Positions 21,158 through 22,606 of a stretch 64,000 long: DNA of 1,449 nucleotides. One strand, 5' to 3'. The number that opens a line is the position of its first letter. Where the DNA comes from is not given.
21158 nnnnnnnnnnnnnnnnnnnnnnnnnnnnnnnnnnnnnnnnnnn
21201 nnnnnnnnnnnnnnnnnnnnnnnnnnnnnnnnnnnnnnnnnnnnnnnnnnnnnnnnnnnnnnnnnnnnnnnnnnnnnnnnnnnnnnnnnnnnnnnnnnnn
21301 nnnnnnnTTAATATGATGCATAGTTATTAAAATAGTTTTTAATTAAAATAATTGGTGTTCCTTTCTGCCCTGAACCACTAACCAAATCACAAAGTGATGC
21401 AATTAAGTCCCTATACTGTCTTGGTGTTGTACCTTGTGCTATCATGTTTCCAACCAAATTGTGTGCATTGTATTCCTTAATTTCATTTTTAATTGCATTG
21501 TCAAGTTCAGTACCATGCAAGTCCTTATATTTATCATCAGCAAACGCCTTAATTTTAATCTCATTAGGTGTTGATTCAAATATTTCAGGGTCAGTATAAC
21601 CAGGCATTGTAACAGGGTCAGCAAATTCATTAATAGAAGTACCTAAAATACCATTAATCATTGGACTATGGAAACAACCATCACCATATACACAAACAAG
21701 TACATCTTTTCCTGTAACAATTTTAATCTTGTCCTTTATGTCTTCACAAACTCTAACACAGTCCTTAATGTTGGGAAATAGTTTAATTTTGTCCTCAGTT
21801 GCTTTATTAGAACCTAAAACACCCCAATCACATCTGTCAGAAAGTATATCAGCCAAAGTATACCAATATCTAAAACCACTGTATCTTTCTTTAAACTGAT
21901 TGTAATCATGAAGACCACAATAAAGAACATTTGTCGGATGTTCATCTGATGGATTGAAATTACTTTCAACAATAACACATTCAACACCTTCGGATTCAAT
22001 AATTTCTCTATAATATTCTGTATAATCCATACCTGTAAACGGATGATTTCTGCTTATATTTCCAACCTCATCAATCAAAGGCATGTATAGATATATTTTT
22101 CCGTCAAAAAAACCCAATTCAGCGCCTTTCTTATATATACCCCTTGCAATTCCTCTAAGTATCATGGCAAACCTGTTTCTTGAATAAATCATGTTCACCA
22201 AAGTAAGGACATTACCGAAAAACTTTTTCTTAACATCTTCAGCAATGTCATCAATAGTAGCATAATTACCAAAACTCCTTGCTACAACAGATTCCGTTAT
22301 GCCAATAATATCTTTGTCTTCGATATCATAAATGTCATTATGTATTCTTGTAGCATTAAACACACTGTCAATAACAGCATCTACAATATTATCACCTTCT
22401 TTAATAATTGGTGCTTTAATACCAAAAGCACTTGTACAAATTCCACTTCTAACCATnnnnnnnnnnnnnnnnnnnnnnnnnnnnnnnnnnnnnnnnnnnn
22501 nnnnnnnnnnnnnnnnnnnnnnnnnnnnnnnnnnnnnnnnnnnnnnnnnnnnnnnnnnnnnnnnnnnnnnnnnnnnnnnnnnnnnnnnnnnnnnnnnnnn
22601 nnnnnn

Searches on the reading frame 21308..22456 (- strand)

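Call 17: search_protein_families(library=phrogs, proteins=[window:21308-22456:-], max_evalue=0.00001)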
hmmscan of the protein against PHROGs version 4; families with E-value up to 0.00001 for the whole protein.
window:21308-22456:- (382 aa): 0 families

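Call 89: search_protein_families(library=pfam, proteins=[window:21308-22456:-], max_evalue=0.001)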
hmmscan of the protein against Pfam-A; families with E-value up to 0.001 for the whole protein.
window:21308-22456:- (382 aa): 1 family
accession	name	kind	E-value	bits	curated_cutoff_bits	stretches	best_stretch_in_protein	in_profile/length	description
PF01996.21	F420_ligase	-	4.8e-32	111.7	25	1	12-374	1-218/218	F420-0:Gamma-glutamyl ligase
